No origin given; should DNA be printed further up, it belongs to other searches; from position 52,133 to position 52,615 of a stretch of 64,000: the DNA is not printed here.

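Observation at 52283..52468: Candidate zinc-binding (C+) form of ribosomal protein bL38/DUF4295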

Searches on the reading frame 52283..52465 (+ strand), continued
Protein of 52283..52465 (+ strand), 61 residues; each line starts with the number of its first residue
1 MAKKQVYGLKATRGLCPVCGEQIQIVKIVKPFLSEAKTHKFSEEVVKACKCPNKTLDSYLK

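Call 48: search_solved_structures(query=P0227, max_evalue=10, show_alignments=4)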
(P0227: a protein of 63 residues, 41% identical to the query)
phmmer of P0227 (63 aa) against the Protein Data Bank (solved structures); distinct sequences matched with E-value up to 10: 17.
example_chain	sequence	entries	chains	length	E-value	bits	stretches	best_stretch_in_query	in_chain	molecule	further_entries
2i13_A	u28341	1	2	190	2.8e-05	27.8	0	9-30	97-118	Aart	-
5v3g_D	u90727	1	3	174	0.0019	22.1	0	9-30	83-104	PR domain zinc finger protein 9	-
1mey_C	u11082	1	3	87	0.043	17.8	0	9-29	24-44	CONSENSUS ZINC FINGER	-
5egb_A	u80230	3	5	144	0.045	17.8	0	9-28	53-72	Histone-lysine N-methyltransferase PRDM9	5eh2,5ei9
2k5c_A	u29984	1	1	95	0.073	17.1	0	17-39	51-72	uncharacterized protein PF0385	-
7ysf_A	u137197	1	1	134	0.092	16.8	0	15-32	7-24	Zinc finger protein 524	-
9i5t_15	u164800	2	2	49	0.094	16.8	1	24-51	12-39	DUF4295 domain-containing protein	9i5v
7jil_4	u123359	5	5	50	0.44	14.6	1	28-53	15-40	50S ribosomal protein L38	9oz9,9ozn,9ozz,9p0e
6wmi_A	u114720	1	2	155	0.49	14.5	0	8-49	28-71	Zinc finger protein 410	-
2yt9_A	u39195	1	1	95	0.8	13.8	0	11-29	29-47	zinc finger-containing protein 1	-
8wtb_B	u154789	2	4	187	2.4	12.3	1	13-36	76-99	Protein-arginine kinase activator protein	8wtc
5k2m_E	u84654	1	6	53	2.4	12.3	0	15-32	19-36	Probable lysine biosynthesis protein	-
4v7p_BU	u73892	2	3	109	4.5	11.5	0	10-28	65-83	50S ribosomal protein L24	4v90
10px_1Y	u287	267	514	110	4.6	11.5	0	10-28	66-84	50S ribosomal protein L24 | 50S ribosomal protein L23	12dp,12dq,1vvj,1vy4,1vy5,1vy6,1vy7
4v9j_BY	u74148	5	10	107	5.6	11.2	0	10-27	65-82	50S ribosomal protein L24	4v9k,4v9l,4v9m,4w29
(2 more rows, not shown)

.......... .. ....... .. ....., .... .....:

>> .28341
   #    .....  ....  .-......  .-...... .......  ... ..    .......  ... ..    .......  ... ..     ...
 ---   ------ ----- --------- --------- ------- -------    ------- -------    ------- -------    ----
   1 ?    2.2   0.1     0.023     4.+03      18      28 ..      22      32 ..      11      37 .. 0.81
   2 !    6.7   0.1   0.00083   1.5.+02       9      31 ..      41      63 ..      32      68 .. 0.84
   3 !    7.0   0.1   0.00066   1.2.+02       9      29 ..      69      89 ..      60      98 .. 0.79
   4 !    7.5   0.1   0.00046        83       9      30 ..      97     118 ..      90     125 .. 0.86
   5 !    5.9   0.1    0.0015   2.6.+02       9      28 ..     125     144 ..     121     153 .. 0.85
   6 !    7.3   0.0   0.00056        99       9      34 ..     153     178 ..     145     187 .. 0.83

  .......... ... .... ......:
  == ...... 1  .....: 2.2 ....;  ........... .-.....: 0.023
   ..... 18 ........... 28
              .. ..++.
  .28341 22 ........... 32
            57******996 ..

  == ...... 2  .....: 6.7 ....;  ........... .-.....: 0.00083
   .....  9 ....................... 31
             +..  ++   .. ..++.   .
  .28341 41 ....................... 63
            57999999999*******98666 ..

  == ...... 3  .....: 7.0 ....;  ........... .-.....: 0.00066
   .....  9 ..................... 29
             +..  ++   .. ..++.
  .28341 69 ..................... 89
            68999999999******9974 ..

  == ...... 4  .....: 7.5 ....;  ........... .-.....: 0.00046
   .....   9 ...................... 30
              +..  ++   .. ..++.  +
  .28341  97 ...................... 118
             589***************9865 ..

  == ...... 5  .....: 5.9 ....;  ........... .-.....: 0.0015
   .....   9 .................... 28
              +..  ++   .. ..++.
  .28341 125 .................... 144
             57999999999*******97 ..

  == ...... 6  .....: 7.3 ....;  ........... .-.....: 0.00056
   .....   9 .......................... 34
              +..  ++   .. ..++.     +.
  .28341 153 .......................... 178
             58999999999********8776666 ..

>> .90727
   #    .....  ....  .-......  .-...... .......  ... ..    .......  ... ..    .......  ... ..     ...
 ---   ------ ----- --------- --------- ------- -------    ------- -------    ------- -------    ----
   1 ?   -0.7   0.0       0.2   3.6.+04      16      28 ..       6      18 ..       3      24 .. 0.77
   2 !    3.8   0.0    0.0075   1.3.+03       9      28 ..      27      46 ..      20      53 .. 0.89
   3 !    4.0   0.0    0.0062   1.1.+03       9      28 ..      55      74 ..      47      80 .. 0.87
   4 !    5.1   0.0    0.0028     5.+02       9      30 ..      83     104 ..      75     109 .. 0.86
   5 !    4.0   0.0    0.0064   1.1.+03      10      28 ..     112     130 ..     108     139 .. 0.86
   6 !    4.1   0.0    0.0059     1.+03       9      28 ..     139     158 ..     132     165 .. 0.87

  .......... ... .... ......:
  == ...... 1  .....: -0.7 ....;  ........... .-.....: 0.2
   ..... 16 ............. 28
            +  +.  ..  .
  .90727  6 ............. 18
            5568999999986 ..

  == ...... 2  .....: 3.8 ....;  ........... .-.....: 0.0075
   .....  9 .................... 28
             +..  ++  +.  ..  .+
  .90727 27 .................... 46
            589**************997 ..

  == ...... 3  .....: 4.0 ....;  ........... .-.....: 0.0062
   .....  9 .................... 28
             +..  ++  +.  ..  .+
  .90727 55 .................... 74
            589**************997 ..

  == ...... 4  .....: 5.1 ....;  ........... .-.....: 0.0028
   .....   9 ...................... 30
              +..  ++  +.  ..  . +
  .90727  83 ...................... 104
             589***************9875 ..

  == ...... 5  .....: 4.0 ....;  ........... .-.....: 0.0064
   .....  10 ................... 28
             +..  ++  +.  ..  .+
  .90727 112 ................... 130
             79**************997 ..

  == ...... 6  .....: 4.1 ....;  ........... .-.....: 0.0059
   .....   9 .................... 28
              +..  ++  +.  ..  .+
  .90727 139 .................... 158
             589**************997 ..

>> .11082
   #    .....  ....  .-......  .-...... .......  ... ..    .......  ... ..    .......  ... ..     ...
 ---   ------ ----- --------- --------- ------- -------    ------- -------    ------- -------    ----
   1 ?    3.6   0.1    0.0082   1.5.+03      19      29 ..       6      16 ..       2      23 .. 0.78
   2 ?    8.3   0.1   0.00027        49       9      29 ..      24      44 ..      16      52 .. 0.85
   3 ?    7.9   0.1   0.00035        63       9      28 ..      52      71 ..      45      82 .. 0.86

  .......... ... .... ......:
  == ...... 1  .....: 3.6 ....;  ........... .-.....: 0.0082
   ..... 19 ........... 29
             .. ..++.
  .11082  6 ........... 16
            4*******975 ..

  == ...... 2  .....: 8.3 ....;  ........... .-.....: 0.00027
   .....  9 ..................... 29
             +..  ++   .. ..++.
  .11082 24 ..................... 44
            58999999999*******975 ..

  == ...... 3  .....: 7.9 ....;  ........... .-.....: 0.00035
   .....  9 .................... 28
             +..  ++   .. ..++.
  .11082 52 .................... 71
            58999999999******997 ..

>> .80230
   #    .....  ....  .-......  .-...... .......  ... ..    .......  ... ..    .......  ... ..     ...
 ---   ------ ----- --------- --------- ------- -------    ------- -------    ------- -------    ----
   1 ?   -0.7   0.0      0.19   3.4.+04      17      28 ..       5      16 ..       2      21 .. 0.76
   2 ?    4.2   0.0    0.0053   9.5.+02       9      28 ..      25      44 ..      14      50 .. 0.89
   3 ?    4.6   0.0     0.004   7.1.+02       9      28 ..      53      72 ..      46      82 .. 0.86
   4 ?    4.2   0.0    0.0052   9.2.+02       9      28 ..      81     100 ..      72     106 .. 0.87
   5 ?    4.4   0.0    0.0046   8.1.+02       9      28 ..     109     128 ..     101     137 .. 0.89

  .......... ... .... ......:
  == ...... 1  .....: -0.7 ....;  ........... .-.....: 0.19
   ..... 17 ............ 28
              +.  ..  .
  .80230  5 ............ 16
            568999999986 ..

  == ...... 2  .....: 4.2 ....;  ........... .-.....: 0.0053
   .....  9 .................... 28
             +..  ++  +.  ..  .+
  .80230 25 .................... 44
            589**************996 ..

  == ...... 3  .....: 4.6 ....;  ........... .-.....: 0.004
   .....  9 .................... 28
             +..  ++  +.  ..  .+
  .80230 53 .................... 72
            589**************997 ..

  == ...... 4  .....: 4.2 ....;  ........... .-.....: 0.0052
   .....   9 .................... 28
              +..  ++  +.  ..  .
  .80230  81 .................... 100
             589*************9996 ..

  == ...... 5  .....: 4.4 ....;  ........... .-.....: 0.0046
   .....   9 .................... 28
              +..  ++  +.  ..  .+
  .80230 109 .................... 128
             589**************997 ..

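Call 49: find_encoding_contigs(protein=P0012, flank=5000, max_places=3)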
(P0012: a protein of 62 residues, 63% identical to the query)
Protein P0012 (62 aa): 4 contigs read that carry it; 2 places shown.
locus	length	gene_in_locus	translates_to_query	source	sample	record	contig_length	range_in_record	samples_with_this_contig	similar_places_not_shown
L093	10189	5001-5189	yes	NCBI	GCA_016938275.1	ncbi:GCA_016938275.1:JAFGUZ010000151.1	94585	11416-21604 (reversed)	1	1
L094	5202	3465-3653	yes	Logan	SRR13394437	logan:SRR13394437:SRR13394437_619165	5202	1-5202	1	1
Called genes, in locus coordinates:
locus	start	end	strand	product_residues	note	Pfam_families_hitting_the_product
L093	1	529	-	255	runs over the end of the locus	-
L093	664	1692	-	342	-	PF08240:ADH_N, PF16912:Glu_dehyd_C (weak), PF00107:ADH_zinc_N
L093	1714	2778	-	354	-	PF05343:Peptidase_M42, PF01546:Peptidase_M20 (weak)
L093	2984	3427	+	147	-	-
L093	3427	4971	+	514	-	PF00990:GGDEF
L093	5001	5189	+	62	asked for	-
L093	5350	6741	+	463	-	PF01336:tRNA_anti-codon, PF00152:tRNA-synt_2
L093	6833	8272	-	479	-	PF02554:CstA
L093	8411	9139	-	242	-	PF00072:Response_reg, PF04397:LytTR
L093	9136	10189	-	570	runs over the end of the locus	PF07694:5TM-5TMR_LYT, PF13185:GAF_2 (weak), PF01590:GAF (weak), PF15714:SpoVT_C, PF06580:His_kinase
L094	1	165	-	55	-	?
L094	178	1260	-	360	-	PF05343:Peptidase_M42, PF01546:Peptidase_M20 (weak)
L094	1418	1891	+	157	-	-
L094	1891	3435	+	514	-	PF00990:GGDEF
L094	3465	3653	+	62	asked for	-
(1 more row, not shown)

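Call 58: search_protein_families(library=pfam, alignment_id=A6, max_evalue=1)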
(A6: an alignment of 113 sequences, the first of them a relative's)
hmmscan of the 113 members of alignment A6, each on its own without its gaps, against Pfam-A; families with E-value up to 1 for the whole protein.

A. member 1, P0001 (61 aa): 2 families
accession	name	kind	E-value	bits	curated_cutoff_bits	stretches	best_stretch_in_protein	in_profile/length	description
PF23545.1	Zn_ribbon_HMPTM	-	0.041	13.9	27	1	9-24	2-17/45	HMPTM N-terminal zinc ribbon domain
PF22747.2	Zn_ribbon_DUF2089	-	0.042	14.4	27.6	1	16-28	1-13/32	DUF2089 zinc ribbon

B. families by the number of members that match (of 113 scanned): 65 families (the first 25 are shown)
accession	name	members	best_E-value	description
PF04423.19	Rad50_zn_hook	29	0.002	Rad50 zinc hook motif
PF24110.1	DUF7385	16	0.012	Family of unknown function (DUF7385)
PF06827.20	zf-FPG_IleRS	13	0.00052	Zinc finger found in FPG and IleRS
PF23475.1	zf-Tbcl_FmdE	10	0.0012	FmdE treble clef zinc finger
PF14128.11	DUF4295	9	1.7e-07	Domain of unknown function (DUF4295)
PF19335.5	HMBD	9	0.019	Heavy metal binding domain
PF25403.1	zf-C2H2_ZFAND2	7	0.00082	ZFAND2A/B-like C2H2 zinc finger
PF25207.1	DUF7837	7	0.0024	Domain of unknown function (DUF7837)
PF05605.18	zf-Di19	7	0.0063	Drought induced 19 protein (Di19), zinc-binding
PF23455.1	DUF7129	6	0.024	Domain of unknown function (DUF7129)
PF21957.2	Zn_ribbon_16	5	0.0052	Zinc beta-ribbon finger, putative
PF18112.7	Zn-C2H2_12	5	0.023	Autophagy receptor zinc finger-C2H2 domain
PF01199.23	Ribosomal_L34e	5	0.034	Ribosomal protein L34e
PF17283.8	Zn_ribbon_SprT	5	0.038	SprT-like zinc ribbon domain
PF13453.11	Zn_ribbon_TFIIB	5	0.049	Transcription factor zinc-finger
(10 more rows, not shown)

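Call 62: list_cluster_members(proteins=[P0227, P0204, P0016, P0214, P0163, P0206, P0192, P0001, P0013, P0145])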
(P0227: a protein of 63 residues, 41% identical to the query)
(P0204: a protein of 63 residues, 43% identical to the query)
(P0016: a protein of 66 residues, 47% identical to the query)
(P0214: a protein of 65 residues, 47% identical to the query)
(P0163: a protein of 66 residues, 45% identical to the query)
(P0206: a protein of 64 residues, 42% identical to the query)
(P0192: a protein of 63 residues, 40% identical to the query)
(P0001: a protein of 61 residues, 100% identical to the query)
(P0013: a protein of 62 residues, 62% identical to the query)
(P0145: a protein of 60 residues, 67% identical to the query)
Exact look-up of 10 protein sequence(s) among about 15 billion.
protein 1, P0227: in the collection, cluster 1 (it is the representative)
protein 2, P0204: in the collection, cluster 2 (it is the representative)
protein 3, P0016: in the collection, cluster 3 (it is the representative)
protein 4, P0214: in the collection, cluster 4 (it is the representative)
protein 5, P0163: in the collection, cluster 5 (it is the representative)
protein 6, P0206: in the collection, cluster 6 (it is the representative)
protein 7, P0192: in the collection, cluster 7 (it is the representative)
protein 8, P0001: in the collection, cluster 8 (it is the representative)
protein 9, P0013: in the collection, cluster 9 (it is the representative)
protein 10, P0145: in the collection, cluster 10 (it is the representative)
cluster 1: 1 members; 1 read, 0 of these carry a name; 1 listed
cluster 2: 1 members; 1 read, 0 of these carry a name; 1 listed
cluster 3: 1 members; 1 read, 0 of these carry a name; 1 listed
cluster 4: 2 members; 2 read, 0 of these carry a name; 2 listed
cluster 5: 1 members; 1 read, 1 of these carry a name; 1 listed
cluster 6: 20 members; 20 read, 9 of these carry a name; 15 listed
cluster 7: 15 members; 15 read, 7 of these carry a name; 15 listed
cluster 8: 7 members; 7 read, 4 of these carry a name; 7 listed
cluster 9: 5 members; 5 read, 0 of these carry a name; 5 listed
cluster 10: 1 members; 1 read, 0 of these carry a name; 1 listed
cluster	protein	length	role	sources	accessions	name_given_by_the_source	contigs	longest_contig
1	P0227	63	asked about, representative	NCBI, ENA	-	-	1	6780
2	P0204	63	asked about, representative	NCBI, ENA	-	-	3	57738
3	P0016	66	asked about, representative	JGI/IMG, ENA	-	-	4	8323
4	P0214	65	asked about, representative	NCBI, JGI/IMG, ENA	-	-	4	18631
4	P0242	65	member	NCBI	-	-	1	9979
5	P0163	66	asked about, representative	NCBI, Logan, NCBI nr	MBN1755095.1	hypothetical protein JW877_02675 [bacterium] | hypothetical protein [bacterium]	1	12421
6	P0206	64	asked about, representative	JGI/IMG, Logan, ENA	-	uncharacterized OB-fold protein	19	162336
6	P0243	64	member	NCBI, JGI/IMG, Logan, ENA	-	uncharacterized OB-fold protein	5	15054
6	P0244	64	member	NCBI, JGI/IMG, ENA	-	uncharacterized OB-fold protein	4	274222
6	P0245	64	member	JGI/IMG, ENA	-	uncharacterized OB-fold protein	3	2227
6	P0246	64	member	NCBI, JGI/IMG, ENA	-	uncharacterized OB-fold protein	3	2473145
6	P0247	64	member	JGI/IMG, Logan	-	uncharacterized OB-fold protein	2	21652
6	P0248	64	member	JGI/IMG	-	uncharacterized OB-fold protein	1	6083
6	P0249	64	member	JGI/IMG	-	uncharacterized OB-fold protein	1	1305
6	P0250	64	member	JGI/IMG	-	uncharacterized OB-fold protein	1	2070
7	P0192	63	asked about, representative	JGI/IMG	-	RNase P subunit RPR2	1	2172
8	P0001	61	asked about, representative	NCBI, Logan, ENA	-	-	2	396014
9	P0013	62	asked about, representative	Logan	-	-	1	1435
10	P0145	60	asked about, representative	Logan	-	-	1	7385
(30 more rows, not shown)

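Call 63: find_encoding_contigs(protein=P0204, flank=8000, max_places=3)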
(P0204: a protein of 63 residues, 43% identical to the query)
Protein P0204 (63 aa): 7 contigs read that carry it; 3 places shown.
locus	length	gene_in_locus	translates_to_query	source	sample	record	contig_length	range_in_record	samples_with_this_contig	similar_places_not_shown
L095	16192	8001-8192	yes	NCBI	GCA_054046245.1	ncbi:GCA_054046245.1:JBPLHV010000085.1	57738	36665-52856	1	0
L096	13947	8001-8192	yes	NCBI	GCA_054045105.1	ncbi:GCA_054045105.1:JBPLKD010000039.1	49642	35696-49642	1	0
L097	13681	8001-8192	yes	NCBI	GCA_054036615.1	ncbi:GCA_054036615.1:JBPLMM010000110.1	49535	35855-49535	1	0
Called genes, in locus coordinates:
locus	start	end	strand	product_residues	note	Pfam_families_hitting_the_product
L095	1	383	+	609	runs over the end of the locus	PF13522:GATase_6, PF13537:GATase_7, PF01380:SIS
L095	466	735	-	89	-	PF00166:Cpn10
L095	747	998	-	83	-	PF00462:Glutaredoxin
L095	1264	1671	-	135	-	-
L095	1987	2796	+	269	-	PF02673:BacA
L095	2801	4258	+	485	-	PF00209:SNF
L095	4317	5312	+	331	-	PF13177:DNA_pol3_delta2 (faint), PF06144:DNA_pol3_delta, PF21694:DNA_pol3_delta_C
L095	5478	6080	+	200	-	PF07638:Sigma70_ECF, PF04542:Sigma70_r2, PF08281:Sigma70_r4_2, PF04545:Sigma70_r4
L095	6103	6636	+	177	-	PF13490:zf-HC2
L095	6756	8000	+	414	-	PF13185:GAF_2 (weak), PF01590:GAF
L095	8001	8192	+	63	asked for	-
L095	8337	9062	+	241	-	-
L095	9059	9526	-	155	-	PF00149:Metallophos (faint), PF12850:Metallophos_2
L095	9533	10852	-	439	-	PF00083:Sugar_tr (weak), PF07690:MFS_1, PF12832:MFS_1_like (weak), PF07690:MFS_1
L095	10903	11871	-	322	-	PF00248:Aldo_ket_red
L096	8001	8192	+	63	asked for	-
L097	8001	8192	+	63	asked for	-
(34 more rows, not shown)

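Call 64: find_encoding_contigs(protein=P0016, flank=5000, max_places=2)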
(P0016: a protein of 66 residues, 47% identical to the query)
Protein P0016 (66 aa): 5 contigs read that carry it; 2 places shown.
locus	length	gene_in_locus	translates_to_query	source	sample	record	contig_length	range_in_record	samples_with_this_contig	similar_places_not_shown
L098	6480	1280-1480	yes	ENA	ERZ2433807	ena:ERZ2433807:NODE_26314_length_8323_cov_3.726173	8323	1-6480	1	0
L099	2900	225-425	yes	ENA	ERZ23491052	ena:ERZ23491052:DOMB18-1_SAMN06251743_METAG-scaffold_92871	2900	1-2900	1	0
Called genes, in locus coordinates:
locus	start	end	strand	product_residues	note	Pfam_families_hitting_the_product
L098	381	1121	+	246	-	PF13439:Glyco_transf_4 (weak)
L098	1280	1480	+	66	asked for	-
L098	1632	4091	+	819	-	PF02861:Clp_N, PF13191:AAA_16 (weak), PF23569:NBD_SMAX1 (weak), PF00004:AAA, PF17871:AAA_lid_9, PF07724:AAA_2, PF07728:AAA_5, PF10431:ClpB_D2-small, +8 more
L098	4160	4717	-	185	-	PF00857:Isochorismatase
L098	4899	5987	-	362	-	PF00266:Aminotran_5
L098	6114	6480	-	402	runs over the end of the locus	PF00999:Na_H_Exchanger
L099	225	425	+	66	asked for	-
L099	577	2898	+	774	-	?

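Call 71: find_encoding_contigs(protein=P0214, flank=4000, max_places=2)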
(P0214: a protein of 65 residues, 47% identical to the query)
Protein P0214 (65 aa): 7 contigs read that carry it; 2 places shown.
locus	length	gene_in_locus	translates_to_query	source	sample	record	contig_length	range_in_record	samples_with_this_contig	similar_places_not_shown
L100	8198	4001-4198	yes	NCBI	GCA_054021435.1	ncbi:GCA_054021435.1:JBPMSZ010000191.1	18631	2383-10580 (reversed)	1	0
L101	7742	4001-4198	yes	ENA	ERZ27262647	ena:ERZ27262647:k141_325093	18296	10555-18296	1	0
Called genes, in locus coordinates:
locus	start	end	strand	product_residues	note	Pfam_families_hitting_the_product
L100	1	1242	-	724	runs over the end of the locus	PF01804:Penicil_amidase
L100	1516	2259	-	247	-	PF00300:His_Phos_1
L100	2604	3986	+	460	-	PF01590:GAF, PF13185:GAF_2, PF13492:GAF_3 (weak), PF01590:GAF, PF13185:GAF_2, PF13492:GAF_3 (weak)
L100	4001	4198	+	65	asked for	-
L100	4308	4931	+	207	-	PF01725:Ham1p_like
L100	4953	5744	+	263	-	-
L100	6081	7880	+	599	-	PF13860:FlgD_ig, PF18962:Por_Secre_tail (weak)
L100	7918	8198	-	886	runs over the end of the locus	?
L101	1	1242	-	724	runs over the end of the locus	PF01804:Penicil_amidase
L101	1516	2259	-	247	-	PF00300:His_Phos_1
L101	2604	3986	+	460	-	PF01590:GAF, PF13185:GAF_2, PF13492:GAF_3 (weak), PF01590:GAF, PF13185:GAF_2, PF13492:GAF_3 (weak)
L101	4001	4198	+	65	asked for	-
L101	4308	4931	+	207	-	PF01725:Ham1p_like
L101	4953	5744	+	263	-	-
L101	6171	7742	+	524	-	?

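Call 72: find_encoding_contigs(protein=P0163, flank=4000, max_places=2)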
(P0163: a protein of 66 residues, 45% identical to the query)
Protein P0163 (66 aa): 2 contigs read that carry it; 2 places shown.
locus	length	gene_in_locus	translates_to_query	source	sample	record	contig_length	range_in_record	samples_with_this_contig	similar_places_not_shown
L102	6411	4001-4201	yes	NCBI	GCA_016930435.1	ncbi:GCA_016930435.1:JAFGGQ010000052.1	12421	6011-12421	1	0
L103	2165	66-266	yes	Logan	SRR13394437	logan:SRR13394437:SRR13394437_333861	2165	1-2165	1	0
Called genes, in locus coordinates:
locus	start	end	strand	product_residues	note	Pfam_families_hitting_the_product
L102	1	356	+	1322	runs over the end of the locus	PF28373:PilY1_homolog_dom, PF05567:T4P_PilY1 (faint)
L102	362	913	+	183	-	-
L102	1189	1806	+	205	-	-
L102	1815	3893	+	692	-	-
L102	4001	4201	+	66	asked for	-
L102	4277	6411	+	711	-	PF02861:Clp_N, PF01637:ATPase_2 (weak), PF13191:AAA_16 (weak), PF00004:AAA, PF07728:AAA_5 (weak), PF17871:AAA_lid_9, PF07724:AAA_2, PF07728:AAA_5, +8 more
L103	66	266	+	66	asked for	-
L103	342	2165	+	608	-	?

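Call 73: find_encoding_contigs(protein=P0206, flank=4000, max_places=2)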
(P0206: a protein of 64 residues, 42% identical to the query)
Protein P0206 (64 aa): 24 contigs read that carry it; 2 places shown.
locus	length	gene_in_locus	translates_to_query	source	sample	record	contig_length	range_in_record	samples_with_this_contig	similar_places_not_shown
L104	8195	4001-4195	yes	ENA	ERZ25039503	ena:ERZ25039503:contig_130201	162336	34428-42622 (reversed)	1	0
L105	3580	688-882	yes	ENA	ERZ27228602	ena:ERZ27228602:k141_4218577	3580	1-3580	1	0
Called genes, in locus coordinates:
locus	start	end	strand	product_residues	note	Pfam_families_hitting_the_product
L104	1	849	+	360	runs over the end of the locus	PF02629:CoA_binding, PF13380:CoA_binding_2 (weak), PF13607:Succ_CoA_lig, PF00549:Ligase_CoA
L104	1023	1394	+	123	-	PF00334:NDK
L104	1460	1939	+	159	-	PF00293:NUDIX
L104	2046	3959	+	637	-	PF01590:GAF (faint), PF13185:GAF_2 (weak), PF13492:GAF_3 (faint), PF13185:GAF_2, PF00990:GGDEF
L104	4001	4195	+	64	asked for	-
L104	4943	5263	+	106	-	PF04545:Sigma70_r4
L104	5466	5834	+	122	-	PF00877:NLPC_P60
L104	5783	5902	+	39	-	-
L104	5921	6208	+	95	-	PF01327:Pep_deformylase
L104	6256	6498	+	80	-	PF01327:Pep_deformylase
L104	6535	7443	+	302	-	PF00551:Formyl_trans_N, PF02911:Formyl_trans_C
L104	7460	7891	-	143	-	-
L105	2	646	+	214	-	?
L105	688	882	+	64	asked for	-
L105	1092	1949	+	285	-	PF00140:Sigma70_r1_2, PF04542:Sigma70_r2, PF04539:Sigma70_r3, PF04545:Sigma70_r4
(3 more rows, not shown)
